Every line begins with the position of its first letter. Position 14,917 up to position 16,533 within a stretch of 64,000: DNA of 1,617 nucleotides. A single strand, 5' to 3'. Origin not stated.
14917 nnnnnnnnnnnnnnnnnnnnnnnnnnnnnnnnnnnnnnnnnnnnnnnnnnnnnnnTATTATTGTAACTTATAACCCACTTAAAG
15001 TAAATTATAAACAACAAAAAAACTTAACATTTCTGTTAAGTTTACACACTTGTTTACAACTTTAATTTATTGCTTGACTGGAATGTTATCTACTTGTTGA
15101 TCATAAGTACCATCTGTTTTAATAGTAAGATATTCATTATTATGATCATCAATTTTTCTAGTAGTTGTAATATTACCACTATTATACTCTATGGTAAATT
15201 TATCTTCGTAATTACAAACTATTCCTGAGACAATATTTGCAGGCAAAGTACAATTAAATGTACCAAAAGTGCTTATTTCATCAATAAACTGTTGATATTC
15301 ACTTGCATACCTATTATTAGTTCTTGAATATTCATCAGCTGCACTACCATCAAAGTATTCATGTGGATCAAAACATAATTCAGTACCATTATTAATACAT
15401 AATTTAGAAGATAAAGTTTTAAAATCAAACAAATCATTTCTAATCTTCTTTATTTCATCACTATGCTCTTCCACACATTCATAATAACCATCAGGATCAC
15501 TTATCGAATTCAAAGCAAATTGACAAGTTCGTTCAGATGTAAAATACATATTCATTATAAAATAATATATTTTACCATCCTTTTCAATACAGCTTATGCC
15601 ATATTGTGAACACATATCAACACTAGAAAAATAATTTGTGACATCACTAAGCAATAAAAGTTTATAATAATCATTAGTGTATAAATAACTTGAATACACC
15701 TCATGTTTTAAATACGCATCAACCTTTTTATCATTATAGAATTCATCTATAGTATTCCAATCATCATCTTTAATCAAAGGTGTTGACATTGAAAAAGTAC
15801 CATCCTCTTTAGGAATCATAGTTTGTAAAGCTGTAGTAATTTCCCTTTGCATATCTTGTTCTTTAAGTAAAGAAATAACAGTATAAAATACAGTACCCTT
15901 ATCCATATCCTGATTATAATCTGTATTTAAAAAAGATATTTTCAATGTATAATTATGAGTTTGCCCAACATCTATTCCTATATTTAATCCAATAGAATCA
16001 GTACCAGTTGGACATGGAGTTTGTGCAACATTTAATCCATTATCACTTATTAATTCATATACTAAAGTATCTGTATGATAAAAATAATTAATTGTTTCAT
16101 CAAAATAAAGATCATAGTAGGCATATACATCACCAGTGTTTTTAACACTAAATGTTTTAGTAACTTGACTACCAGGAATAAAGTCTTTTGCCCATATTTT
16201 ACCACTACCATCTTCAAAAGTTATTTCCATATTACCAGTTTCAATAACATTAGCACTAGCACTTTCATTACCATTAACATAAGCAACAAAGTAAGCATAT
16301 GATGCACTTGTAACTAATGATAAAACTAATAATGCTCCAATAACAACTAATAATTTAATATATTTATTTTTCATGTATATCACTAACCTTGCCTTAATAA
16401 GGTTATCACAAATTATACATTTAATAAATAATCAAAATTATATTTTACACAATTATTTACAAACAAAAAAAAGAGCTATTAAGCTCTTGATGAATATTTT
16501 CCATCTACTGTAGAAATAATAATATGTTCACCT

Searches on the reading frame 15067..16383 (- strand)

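Call 58: search_protein_families(library=ncbifam, proteins=[window:15067-16383:-], max_evalue=0.001)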
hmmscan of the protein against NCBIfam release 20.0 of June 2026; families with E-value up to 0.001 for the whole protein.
window:15067-16383:- (438 aa): 3 families
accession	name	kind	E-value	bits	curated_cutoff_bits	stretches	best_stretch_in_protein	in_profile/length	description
NF033712.0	B12_rSAM_KedN5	subfamily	0.00012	20.4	700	1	161-225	284-346/624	KedN5 family methylcobalamin-dependent radical SAM C-methyltransferase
NF046066.1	BioflmMtrxTasA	equivalog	0.00062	19.3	450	0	7-86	5-78/264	biofilm matrix protein TasA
NF049997.1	LiaG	equivalog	0.00071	18.9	285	0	4-67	1-64/286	LiaG family protein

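Call 89: search_protein_families(library=pfam, proteins=[window:15067-16383:-], max_evalue=0.001)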
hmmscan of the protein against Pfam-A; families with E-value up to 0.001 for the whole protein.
window:15067-16383:- (438 aa): 1 family
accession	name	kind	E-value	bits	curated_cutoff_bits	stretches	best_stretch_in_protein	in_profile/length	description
PF12389.13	Peptidase_M73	-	7e-06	26.4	22.5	1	13-85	9-75/196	Camelysin metallo-endopeptidase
